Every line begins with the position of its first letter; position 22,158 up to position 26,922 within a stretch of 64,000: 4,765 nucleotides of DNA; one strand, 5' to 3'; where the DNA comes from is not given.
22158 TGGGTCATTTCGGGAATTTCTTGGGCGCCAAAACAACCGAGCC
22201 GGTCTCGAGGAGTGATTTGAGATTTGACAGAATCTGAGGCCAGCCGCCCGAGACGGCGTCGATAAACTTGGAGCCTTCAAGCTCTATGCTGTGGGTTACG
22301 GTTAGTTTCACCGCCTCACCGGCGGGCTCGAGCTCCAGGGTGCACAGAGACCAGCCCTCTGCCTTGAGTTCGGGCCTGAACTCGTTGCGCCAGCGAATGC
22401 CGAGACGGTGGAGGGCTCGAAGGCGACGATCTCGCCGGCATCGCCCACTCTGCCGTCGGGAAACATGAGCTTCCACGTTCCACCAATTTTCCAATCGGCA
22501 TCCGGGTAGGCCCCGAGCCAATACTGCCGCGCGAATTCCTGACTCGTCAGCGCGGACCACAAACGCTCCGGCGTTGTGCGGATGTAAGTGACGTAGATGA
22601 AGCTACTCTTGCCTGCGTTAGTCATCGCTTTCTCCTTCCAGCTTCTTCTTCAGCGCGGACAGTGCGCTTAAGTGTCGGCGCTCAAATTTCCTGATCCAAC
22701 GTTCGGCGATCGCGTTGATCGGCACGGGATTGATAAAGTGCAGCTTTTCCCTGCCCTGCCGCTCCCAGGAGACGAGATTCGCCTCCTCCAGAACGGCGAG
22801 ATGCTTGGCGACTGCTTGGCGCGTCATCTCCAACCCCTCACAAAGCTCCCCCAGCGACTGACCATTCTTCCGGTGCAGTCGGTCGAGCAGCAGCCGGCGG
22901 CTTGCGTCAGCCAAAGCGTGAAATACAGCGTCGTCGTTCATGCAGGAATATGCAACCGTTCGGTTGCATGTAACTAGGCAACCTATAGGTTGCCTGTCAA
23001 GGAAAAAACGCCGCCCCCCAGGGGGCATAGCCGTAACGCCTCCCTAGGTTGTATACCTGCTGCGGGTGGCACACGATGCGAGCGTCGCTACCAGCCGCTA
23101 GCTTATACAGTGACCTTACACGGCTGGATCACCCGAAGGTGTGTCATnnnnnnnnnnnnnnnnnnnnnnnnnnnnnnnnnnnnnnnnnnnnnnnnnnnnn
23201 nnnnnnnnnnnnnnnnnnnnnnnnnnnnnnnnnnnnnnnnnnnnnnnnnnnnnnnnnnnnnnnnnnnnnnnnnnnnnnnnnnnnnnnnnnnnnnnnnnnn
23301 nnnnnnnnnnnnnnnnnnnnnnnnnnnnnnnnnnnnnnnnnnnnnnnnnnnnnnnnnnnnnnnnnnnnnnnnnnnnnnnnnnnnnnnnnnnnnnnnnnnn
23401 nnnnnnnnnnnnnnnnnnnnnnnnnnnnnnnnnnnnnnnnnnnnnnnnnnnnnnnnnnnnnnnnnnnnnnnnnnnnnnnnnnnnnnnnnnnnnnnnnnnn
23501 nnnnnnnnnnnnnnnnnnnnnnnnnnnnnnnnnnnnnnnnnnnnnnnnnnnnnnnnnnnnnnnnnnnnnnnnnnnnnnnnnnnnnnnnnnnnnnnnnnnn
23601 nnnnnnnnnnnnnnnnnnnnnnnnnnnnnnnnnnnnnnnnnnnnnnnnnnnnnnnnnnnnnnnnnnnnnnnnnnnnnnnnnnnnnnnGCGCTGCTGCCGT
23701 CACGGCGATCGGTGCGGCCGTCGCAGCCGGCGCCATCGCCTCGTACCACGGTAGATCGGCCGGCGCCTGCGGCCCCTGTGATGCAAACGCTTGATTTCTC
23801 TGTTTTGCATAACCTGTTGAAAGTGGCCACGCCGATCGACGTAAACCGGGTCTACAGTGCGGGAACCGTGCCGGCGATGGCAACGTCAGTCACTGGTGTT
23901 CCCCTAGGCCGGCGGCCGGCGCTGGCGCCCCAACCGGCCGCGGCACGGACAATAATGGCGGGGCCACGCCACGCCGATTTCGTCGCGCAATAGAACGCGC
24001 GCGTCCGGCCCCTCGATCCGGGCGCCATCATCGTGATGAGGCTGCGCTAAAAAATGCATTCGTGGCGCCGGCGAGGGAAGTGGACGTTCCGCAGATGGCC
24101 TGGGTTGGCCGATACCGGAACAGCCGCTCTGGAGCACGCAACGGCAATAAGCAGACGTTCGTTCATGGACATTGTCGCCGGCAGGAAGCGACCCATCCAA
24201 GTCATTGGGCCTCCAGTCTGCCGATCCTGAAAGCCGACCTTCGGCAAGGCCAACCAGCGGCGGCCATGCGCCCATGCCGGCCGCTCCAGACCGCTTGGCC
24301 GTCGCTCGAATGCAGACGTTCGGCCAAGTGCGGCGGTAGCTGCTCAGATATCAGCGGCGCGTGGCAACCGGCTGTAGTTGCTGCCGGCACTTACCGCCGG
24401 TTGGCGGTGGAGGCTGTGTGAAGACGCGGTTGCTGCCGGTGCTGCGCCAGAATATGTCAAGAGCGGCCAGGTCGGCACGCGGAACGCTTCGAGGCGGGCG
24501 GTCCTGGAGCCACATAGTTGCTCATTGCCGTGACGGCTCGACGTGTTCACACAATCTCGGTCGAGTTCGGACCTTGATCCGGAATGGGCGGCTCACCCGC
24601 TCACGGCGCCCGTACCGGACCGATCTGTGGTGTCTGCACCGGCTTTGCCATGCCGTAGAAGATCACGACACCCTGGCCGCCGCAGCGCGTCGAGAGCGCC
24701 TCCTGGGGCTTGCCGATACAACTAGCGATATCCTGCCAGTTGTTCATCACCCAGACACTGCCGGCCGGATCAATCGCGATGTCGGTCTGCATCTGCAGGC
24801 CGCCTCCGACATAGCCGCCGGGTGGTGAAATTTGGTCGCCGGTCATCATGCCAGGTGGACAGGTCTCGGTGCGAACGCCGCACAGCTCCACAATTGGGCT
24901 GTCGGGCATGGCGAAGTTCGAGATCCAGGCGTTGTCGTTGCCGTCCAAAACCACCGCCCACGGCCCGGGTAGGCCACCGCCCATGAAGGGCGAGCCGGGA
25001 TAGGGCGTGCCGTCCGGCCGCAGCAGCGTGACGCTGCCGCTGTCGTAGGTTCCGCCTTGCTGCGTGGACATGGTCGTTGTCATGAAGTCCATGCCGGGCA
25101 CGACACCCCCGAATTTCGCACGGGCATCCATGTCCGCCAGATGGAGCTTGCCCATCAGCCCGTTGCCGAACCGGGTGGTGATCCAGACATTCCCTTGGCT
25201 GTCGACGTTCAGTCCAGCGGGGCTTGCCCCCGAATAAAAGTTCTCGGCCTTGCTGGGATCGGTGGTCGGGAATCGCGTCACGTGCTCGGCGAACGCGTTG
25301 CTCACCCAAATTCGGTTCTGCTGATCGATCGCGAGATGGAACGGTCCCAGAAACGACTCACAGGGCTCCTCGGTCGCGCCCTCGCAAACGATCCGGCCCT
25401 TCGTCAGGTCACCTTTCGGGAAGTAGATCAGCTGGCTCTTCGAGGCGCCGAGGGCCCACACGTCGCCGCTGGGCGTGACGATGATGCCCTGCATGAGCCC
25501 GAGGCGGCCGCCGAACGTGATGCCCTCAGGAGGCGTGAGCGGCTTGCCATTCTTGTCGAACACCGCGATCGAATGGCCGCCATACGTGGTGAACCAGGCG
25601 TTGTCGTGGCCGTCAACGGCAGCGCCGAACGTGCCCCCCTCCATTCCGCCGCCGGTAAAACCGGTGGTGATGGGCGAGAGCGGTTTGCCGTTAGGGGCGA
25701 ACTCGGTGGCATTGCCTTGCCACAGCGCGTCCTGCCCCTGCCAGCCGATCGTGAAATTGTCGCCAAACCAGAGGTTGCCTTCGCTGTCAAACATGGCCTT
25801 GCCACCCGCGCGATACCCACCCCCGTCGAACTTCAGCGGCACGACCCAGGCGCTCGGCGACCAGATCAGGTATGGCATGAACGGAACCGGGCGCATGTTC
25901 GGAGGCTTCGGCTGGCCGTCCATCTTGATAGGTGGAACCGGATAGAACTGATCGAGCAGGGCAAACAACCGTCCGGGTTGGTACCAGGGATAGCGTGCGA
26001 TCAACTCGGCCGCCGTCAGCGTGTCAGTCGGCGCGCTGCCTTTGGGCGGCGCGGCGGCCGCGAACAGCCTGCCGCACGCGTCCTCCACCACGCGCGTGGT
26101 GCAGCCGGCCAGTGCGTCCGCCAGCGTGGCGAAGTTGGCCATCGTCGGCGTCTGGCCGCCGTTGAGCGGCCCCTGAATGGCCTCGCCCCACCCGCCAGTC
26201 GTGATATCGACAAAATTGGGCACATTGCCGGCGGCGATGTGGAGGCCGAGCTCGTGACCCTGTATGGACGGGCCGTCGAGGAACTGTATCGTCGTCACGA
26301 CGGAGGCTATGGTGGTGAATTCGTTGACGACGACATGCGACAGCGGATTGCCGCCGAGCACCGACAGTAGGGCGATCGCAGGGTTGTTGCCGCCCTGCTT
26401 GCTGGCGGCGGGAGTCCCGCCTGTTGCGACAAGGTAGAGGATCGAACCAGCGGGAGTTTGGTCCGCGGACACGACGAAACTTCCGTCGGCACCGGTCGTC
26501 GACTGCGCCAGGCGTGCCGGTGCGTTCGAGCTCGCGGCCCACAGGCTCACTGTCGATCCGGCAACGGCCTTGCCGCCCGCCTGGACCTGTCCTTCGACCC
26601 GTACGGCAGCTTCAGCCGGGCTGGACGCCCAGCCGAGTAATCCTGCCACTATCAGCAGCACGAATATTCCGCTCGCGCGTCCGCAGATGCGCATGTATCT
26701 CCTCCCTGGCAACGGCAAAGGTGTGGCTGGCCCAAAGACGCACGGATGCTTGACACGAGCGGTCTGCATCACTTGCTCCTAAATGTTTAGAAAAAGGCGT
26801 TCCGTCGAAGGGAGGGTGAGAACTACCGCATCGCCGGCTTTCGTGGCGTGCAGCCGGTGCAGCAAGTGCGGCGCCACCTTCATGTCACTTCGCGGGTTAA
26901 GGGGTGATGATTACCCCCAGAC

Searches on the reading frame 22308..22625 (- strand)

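Call 73: search_protein_families(library=pfam, proteins=[window:22308-22625:-], max_evalue=0.01)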
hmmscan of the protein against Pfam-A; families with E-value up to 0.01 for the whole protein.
window:22308-22625:- (105 aa): 1 family
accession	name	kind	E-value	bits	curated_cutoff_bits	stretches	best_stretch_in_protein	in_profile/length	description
PF08327.17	AHSA1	-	2.8e-07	31.3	22.1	1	17-70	2-57/125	Activator of Hsp90 ATPase homolog 1-like protein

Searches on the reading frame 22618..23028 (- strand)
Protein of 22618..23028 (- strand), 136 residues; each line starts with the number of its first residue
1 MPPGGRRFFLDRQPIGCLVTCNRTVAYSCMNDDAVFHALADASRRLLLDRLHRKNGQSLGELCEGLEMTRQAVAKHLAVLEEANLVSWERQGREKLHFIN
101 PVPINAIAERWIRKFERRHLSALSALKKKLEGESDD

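Call 73: search_protein_families(library=pfam, proteins=[window:22618-23028:-], max_evalue=0.01)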
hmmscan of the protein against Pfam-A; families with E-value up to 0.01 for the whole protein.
window:22618-23028:- (136 aa): 8 families
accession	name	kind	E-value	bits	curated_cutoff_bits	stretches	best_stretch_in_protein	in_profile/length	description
PF12840.13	HTH_20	-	5.3e-10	39.6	27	1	39-86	1-48/51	Helix-turn-helix domain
PF12802.13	MarR_2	-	2.4e-06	28.1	27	1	46-87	9-51/61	MarR family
PF01022.26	HTH_5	-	2.6e-06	27.6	22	1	43-87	3-46/47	Bacterial regulatory protein, arsR family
PF25212.1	HVO_A0114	-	0.00013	22.1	27.6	1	40-96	20-76/84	HVO_A0114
PF13412.12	HTH_24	-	0.00022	21.2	21.9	1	41-86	2-47/48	Winged helix-turn-helix DNA-binding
PF01047.28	MarR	-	0.00038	20.7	24.6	1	46-87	7-48/59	MarR family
PF08279.18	HTH_11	-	0.00082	19.7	25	1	46-84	4-43/55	HTH domain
PF21248.3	SoFic-like_C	-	0.0049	17.5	27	1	60-101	34-74/76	Protein adenylyltransferase SoFic-like, C-terminal domain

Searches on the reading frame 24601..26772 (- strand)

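Call 72: search_protein_families(library=pfam, proteins=[window:24601-26772:-], max_evalue=0.01)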
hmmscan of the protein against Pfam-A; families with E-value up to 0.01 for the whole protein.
window:24601-26772:- (723 aa): 3 families
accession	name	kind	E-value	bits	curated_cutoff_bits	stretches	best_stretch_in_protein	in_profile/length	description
PF07494.17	Reg_prop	-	7.2e-06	26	20.4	0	523-534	12-23/24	Two component regulator propeller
PF08450.18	SGL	-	0.0029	17.7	26.3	0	378-411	183-216/246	SMP-30/Gluconolactonase/LRE-like region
PF24684.1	Vgb_lyase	-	0.0039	16.5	50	0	379-538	13-161/290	Virginiamycin B lyase family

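Call 94: search_protein_families(library=padloc, proteins=[window:24601-26772:-], max_evalue=0.001)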
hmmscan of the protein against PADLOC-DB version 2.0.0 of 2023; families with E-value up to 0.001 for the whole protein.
window:24601-26772:- (723 aa): 0 families
